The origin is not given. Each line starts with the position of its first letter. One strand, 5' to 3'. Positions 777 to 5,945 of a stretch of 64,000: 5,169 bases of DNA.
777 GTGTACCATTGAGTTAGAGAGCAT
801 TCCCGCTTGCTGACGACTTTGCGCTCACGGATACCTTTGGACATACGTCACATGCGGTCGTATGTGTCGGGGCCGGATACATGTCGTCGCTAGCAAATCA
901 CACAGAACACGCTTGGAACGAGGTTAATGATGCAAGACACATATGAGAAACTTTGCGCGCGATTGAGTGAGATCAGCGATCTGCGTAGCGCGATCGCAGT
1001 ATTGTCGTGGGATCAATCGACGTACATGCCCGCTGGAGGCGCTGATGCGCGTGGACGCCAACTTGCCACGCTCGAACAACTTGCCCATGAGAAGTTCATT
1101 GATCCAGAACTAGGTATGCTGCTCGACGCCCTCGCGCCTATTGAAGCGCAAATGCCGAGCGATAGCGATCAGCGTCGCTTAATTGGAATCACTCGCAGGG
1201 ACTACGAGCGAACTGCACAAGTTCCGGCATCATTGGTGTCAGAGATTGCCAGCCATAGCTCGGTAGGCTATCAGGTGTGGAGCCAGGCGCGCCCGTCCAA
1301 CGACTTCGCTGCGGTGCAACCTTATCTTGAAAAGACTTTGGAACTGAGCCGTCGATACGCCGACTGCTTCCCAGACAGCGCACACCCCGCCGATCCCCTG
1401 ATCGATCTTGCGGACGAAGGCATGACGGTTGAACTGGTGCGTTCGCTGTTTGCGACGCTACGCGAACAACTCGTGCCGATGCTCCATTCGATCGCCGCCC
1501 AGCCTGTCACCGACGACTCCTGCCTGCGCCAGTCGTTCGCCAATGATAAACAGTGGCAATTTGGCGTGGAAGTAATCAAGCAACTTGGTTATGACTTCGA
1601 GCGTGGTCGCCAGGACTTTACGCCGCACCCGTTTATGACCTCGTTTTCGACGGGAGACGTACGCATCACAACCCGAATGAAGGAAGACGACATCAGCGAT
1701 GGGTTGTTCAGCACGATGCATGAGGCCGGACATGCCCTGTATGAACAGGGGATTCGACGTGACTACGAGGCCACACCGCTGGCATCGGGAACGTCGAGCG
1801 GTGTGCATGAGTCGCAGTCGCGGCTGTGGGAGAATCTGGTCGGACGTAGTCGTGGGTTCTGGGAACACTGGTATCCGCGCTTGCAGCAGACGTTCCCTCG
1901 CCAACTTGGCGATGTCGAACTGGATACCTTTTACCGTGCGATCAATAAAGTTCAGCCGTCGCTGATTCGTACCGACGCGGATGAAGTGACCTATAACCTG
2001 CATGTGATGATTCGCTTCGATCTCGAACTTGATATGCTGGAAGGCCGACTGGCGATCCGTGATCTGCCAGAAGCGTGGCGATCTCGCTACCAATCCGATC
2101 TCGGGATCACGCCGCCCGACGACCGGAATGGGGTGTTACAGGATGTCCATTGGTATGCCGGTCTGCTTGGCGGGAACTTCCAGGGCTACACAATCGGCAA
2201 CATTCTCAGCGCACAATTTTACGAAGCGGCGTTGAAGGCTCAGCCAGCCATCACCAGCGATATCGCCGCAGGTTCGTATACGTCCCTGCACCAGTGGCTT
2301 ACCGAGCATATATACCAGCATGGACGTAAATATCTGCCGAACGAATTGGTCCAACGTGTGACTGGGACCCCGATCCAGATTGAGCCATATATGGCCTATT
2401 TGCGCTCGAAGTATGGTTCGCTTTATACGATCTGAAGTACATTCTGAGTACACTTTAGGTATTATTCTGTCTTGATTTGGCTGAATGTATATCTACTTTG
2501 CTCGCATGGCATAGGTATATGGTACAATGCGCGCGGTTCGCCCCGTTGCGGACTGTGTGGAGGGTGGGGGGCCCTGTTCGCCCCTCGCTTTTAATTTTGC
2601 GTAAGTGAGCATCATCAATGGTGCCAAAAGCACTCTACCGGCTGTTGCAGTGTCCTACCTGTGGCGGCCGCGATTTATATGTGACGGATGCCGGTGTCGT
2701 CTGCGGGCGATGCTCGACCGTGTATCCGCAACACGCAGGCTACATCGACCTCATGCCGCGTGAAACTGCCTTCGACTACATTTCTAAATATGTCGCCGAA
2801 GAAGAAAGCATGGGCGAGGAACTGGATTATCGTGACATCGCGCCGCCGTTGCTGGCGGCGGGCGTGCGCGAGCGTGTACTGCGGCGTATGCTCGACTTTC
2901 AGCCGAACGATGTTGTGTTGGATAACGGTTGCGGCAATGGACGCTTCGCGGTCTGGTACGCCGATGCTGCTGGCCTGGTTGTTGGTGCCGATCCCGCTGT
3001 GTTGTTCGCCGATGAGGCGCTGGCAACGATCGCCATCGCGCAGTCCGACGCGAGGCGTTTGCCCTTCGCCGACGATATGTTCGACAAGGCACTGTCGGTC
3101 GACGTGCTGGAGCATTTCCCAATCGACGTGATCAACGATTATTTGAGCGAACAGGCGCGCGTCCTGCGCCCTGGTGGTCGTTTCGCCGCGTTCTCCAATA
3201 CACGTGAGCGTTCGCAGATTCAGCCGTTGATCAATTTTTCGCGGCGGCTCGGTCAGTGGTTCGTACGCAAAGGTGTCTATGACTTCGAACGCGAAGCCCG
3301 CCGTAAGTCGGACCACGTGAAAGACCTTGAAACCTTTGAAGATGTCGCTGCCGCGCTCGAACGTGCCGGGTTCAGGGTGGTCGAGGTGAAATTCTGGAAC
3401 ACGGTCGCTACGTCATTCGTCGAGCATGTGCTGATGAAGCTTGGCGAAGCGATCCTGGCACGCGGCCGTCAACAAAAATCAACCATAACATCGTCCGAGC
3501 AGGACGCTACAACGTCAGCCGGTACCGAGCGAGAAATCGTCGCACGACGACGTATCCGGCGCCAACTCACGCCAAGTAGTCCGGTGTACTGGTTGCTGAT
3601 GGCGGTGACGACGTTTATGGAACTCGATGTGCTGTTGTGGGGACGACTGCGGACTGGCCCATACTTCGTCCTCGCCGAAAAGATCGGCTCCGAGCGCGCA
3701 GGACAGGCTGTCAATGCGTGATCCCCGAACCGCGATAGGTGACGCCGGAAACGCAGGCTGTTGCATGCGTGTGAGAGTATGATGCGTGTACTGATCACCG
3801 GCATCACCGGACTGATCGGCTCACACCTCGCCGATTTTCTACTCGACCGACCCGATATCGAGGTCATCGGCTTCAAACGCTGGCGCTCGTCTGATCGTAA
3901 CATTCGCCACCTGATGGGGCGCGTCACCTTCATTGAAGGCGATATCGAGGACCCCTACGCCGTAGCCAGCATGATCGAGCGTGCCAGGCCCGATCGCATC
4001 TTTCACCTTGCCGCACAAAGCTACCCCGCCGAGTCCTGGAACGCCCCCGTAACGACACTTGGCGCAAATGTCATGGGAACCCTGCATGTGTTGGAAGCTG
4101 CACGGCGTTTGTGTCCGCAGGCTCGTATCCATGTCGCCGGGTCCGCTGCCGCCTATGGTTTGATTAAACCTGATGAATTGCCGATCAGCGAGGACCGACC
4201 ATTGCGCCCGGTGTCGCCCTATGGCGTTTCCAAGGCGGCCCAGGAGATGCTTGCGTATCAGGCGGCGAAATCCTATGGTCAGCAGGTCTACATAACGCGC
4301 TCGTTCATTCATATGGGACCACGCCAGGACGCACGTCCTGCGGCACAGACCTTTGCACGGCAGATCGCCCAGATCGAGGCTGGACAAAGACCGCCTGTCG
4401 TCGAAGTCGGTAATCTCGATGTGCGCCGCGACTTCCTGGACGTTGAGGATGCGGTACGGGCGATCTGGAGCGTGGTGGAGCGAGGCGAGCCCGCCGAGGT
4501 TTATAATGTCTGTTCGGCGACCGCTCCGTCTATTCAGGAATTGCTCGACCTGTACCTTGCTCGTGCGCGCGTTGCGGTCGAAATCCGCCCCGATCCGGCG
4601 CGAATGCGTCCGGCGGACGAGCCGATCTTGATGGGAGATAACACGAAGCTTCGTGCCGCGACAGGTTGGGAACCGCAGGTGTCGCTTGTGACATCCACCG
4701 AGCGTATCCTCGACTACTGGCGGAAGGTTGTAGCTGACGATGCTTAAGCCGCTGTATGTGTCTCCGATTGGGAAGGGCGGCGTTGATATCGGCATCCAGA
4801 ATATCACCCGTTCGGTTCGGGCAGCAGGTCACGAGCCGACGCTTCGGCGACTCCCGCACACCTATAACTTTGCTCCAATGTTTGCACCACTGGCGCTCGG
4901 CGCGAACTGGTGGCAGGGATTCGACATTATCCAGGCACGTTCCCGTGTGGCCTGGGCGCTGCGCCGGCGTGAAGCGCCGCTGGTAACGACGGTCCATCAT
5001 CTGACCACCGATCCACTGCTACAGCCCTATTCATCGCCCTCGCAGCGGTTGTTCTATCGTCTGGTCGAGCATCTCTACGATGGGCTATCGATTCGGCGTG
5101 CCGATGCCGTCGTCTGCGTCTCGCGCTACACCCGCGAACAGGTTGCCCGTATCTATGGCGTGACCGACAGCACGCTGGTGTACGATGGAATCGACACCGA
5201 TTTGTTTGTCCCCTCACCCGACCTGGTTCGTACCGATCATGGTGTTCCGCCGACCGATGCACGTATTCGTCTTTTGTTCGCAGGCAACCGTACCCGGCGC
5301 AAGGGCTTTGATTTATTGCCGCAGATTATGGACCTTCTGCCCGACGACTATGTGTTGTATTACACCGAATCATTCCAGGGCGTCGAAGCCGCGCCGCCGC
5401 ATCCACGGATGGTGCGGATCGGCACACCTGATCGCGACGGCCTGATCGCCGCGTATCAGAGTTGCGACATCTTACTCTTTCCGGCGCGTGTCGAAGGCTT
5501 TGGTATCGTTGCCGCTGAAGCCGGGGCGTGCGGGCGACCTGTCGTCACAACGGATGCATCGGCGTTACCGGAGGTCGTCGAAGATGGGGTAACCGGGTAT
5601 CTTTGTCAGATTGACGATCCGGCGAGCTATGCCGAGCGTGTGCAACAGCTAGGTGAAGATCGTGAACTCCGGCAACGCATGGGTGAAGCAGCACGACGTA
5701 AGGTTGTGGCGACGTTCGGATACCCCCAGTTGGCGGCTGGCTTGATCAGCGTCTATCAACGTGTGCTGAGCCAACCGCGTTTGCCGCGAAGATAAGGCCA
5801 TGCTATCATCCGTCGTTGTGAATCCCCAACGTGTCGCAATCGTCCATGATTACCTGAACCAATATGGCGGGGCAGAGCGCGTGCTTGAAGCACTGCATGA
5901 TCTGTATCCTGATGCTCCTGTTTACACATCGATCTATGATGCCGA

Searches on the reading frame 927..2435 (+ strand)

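Call 56: search_protein_families(library=pfam, proteins=[window:927-2435:+])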
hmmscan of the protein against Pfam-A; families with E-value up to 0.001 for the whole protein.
window:927-2435:+ (502 aa): 1 family
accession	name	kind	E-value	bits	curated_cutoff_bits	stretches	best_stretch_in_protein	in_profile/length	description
PF02074.21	Peptidase_M32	-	3e-174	580.7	25.1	1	11-496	4-489/489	Carboxypeptidase Taq (M32) metallopeptidase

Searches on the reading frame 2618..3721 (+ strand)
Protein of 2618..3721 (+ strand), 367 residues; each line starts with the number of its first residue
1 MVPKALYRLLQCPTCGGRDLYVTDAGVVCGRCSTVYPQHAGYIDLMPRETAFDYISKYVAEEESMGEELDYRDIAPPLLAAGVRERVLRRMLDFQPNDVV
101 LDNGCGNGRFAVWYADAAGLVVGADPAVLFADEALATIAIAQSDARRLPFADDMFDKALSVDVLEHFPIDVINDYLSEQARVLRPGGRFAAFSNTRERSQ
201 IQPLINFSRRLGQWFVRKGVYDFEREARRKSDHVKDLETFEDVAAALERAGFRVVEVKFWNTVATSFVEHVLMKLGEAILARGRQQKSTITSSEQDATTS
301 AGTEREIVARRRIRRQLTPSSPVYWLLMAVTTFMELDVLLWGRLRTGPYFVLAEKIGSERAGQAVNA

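Call 56: search_protein_families(library=pfam, proteins=[window:2618-3721:+])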
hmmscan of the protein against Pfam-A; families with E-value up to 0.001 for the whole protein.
window:2618-3721:+ (367 aa): 8 families
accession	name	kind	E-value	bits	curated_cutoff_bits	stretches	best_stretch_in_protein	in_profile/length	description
PF08241.18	Methyltransf_11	-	6.1e-16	59.3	21.2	1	101-190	1-94/95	Methyltransferase domain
PF13649.12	Methyltransf_25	-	1.4e-14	55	27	1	100-187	1-97/97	Methyltransferase domain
PF13489.12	Methyltransf_23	-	9e-09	35.7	27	1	86-257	12-164/164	Methyltransferase domain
PF13847.12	Methyltransf_31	-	1.3e-06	28.6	27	1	96-201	3-119/145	Methyltransferase domain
PF08242.18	Methyltransf_12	-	1.7e-06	29.1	30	1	101-189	1-98/98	Methyltransferase domain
PF02353.26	CMAS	-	1.3e-05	25.2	27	1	89-202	55-175/273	Mycolic acid cyclopropane synthetase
PF01209.24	Ubie_methyltran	-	0.0007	19.5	20.1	0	131-256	93-217/233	ubiE/COQ5 methyltransferase family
PF08003.17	Methyltransf_9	-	0.0007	19.1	23.8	0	85-163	105-191/315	Protein of unknown function (DUF1698)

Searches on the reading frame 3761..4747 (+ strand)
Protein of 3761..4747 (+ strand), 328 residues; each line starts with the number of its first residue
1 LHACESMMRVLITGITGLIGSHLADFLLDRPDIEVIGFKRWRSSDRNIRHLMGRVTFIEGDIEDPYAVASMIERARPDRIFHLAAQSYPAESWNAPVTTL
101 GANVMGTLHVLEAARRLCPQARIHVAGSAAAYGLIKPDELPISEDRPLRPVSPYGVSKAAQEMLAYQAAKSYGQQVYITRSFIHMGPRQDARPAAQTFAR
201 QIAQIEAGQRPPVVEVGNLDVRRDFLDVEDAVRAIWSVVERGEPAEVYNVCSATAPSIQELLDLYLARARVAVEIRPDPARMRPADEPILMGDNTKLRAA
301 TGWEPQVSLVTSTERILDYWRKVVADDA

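Call 56: search_protein_families(library=pfam, proteins=[window:3761-4747:+])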
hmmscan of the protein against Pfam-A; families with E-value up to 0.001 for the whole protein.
window:3761-4747:+ (328 aa): 7 families
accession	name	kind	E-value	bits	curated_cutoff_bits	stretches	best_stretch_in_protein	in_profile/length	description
PF16363.11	GDP_Man_Dehyd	-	2.9e-73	247.6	27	1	11-310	1-326/332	GDP-mannose 4,6 dehydratase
PF01370.27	Epimerase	-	1.5e-56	191.9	20.9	1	10-251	1-240/240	NAD dependent epimerase/dehydratase family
PF02719.21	Polysacc_synt_2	-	9.5e-14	51.7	20.2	1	10-261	1-239/293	Polysaccharide biosynthesis protein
PF04321.23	RmlD_sub_bind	-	3.8e-10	39.7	27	1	8-180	1-147/287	RmlD substrate binding domain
PF07993.18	NAD_binding_4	-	7.4e-10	38.8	20.1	1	12-186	1-209/258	Male sterility protein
PF01073.25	3Beta_HSD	-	3.5e-06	26.7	22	1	11-169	1-161/280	3-beta hydroxysteroid dehydrogenase/isomerase family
PF13460.12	NAD_binding_10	-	0.0005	20.4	27.2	0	14-75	1-61/184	NAD(P)H-binding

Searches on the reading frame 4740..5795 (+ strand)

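Call 55: search_protein_families(library=pfam, proteins=[window:4740-5795:+])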
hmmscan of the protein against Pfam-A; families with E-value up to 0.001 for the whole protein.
window:4740-5795:+ (351 aa): 6 families
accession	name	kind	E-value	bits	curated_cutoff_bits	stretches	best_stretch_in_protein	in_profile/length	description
PF00534.26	Glycos_transf_1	-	5.5e-27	94.8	26.4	1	231-320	82-171/172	Glycosyl transferases group 1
PF13692.12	Glyco_trans_1_4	-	2.5e-21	76.9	27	1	177-307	3-142/142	Glycosyl transferases group 1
PF13439.12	Glyco_transf_4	-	9.9e-17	61.9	28.5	1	29-154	39-169/170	Glycosyltransferase Family 4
PF20706.3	GT4-conflict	-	7.4e-09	35.5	26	1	229-287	269-327/385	Family 4 Glycosyltransferase in conflict systems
PF13579.12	Glyco_trans_4_4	-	2.3e-08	35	29.7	1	39-142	54-148/158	Glycosyl transferase 4-like domain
PF13524.12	Glyco_trans_1_2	-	3.2e-08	34.1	25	1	233-332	38-139/144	Glycosyl transferase-like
